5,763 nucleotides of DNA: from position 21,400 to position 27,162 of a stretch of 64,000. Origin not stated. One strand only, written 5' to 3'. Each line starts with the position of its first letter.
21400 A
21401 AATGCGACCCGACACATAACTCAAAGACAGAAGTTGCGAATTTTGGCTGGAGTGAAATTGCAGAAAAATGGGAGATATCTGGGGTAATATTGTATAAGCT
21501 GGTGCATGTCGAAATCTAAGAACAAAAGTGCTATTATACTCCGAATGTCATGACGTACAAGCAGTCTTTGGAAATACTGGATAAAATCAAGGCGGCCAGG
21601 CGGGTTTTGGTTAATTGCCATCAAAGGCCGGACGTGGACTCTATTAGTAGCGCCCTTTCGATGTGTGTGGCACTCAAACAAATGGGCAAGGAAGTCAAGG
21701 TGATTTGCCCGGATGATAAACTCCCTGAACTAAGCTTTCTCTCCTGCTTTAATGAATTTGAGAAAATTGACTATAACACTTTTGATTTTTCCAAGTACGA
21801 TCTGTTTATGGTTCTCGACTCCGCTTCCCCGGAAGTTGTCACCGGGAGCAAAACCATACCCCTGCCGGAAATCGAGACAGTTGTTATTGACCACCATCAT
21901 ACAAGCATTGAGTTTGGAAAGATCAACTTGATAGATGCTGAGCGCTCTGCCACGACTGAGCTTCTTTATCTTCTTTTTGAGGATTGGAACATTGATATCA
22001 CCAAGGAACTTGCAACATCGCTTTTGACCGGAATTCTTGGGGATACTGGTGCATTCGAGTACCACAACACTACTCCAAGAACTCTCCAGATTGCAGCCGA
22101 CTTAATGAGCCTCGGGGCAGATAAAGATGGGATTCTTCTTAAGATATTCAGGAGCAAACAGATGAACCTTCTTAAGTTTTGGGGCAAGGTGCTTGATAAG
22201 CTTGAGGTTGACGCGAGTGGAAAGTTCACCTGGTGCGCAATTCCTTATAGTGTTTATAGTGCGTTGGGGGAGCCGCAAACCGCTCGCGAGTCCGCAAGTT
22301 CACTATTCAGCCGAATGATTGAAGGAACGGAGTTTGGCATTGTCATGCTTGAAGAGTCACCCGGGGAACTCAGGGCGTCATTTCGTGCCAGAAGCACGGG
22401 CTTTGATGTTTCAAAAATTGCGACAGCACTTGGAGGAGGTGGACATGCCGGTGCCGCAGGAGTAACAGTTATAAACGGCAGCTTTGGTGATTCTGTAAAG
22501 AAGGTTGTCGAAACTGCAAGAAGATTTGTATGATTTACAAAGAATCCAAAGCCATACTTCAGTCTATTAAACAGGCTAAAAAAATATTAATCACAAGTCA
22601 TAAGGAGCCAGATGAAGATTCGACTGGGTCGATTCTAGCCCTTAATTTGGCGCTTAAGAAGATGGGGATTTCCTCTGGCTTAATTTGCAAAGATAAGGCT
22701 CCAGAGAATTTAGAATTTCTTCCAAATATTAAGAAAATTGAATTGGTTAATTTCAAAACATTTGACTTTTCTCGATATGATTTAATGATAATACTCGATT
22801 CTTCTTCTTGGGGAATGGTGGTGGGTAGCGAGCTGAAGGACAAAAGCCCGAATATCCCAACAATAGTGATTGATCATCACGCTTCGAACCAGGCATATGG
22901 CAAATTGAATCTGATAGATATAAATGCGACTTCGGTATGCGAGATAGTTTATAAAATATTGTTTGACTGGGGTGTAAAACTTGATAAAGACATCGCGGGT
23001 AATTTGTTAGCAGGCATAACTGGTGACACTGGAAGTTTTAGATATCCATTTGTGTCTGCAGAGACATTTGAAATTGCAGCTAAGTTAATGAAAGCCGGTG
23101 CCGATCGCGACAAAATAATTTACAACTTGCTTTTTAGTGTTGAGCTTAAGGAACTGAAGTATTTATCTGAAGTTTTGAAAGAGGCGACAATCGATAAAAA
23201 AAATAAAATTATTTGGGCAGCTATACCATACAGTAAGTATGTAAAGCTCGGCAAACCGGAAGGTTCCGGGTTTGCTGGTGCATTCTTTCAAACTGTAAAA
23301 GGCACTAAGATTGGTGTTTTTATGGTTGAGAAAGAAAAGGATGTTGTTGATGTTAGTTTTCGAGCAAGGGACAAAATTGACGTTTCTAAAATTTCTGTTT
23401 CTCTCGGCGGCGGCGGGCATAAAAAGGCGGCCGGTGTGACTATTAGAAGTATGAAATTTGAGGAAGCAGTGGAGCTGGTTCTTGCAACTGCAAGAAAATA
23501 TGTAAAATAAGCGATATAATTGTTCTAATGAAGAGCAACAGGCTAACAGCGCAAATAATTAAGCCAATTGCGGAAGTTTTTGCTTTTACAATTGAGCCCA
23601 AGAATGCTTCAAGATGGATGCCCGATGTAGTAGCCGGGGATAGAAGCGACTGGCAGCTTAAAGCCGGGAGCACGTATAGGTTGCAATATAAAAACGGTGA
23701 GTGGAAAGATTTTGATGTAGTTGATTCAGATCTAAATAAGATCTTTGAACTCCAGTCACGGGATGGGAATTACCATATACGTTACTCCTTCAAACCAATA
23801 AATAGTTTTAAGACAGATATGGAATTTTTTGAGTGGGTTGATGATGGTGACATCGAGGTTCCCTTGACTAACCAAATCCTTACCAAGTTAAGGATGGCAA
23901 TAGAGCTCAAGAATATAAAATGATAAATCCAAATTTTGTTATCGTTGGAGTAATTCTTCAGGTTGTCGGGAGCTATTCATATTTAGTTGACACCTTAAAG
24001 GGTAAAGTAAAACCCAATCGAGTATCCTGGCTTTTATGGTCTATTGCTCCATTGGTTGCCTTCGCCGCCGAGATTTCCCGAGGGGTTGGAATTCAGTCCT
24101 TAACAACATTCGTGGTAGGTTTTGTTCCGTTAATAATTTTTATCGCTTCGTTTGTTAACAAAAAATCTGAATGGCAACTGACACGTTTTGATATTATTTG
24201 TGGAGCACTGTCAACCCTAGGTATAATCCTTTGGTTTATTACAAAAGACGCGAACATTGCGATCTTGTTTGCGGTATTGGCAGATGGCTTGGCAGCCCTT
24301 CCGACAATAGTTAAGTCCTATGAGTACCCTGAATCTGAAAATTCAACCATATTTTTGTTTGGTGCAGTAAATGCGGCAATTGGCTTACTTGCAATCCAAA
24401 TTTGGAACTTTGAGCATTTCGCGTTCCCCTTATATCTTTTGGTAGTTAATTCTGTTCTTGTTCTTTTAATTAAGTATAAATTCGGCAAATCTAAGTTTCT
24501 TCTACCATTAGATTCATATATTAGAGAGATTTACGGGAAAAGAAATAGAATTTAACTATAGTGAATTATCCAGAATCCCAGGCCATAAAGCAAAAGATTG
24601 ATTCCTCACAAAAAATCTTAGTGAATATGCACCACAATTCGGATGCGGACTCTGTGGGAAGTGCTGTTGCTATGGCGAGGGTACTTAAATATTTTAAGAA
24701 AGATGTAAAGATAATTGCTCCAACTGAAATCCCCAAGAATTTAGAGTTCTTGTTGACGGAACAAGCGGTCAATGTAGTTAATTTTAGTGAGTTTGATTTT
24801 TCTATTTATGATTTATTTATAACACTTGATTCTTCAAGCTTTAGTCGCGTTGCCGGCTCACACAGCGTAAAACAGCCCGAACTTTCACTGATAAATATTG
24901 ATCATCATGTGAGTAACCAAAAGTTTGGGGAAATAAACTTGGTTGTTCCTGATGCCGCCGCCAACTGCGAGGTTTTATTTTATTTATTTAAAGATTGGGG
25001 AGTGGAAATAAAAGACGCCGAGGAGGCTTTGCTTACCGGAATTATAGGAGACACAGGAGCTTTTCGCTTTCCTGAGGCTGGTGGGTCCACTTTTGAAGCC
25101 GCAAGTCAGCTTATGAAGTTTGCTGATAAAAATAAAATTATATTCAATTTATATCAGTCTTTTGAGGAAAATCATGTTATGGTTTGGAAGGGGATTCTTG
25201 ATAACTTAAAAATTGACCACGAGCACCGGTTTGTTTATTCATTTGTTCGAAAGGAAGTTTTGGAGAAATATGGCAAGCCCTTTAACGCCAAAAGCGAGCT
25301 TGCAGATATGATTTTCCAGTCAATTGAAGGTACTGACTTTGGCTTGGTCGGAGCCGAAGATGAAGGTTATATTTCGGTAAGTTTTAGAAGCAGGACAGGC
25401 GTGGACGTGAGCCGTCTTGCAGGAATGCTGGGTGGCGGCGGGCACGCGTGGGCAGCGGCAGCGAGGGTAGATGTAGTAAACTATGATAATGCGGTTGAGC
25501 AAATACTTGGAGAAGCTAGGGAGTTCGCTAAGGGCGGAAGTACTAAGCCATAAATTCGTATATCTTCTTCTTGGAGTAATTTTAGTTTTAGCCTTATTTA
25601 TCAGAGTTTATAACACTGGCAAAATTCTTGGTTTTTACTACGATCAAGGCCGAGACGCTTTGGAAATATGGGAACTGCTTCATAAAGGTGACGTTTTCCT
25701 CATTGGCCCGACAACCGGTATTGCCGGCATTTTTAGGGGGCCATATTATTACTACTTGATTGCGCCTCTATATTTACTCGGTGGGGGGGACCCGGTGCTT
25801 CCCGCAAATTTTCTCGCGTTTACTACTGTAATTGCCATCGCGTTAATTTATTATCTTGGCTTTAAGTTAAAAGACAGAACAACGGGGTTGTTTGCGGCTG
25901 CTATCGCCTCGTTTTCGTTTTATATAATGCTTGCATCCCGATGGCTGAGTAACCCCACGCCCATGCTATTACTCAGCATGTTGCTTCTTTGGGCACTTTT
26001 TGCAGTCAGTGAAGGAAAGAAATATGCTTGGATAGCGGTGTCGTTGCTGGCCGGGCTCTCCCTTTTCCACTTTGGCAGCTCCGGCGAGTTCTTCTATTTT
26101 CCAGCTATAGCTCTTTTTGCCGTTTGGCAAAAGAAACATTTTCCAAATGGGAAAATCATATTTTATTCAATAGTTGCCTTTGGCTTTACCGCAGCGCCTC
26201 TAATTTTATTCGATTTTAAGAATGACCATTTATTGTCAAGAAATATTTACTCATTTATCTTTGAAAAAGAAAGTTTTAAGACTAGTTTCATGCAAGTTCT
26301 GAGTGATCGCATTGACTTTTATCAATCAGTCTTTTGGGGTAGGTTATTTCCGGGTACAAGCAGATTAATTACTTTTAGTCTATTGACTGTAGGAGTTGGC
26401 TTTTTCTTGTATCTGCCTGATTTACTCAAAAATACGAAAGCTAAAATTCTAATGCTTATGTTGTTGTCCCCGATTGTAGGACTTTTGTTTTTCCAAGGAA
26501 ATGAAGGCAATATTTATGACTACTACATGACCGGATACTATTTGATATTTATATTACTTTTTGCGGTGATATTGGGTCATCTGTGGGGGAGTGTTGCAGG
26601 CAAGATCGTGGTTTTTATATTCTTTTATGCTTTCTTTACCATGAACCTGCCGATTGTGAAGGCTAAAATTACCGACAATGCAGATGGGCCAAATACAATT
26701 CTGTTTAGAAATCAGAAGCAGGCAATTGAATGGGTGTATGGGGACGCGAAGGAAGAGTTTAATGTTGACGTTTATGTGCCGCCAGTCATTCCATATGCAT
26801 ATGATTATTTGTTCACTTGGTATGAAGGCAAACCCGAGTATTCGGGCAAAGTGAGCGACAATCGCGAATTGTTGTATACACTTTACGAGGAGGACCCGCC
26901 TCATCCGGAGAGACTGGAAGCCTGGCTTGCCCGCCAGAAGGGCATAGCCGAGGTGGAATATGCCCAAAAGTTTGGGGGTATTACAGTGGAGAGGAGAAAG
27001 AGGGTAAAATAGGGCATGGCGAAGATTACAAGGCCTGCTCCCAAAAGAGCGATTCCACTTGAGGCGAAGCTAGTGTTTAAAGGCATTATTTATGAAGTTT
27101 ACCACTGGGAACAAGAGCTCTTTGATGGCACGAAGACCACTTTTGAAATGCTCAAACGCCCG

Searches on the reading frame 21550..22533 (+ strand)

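Call 47: search_protein_families(library=pfam, proteins=[window:21550-22533:+], max_evalue=0.001)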
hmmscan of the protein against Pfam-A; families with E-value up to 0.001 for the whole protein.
window:21550-22533:+ (327 aa): 2 families
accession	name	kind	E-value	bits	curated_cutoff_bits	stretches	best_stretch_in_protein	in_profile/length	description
PF01368.27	DHH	-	8.1e-18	65.3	28.1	1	18-162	1-125/125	DHH family, N-terminal domain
PF02272.25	DHHA1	-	1e-07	32.7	25.9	1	257-326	28-99/102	DHHA1 domain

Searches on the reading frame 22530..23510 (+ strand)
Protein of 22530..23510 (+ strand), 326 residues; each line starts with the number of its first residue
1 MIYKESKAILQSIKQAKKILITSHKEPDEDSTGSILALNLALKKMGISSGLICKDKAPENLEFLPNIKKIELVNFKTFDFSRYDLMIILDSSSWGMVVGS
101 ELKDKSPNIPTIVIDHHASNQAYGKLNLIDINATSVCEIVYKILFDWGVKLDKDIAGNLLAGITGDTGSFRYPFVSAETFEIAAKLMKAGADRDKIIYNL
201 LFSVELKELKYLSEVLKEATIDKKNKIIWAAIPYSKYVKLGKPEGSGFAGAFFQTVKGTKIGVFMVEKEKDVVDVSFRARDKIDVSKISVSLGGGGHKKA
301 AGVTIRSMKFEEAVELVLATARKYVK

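Call 47: search_protein_families(library=pfam, proteins=[window:22530-23510:+], max_evalue=0.001)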
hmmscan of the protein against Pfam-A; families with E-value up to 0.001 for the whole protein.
window:22530-23510:+ (326 aa): 2 families
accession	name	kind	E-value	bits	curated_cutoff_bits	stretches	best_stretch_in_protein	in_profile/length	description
PF01368.27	DHH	-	1.1e-16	61.7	28.1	1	18-163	1-125/125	DHH family, N-terminal domain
PF02272.25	DHHA1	-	3.9e-10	40.6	25.9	1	255-320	27-99/102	DHHA1 domain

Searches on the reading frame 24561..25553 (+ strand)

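Call 47: search_protein_families(library=pfam, proteins=[window:24561-25553:+], max_evalue=0.001)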
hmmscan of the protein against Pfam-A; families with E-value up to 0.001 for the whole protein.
window:24561-25553:+ (330 aa): 2 families
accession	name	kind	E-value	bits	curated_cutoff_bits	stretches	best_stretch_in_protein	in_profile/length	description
PF01368.27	DHH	-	3.2e-18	66.6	28.1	1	18-161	1-125/125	DHH family, N-terminal domain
PF02272.25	DHHA1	-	8.9e-10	39.4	25.9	1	240-322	14-99/102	DHHA1 domain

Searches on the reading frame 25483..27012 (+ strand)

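Call 3: search_protein_families(library=pfam, proteins=[window:25483-27012:+], max_evalue=0.01)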
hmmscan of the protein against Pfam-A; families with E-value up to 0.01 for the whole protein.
window:25483-27012:+ (509 aa): 1 family
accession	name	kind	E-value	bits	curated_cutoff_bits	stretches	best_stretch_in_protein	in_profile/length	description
PF13231.12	PMT_2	-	1.8e-07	31.9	26.1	1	86-239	3-156/160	Dolichyl-phosphate-mannose-protein mannosyltransferase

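Call 4: search_protein_families(library=ncbifam, proteins=[window:25483-27012:+], max_evalue=0.01)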
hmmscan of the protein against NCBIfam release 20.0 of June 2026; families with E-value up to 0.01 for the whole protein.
window:25483-27012:+ (509 aa): 0 families
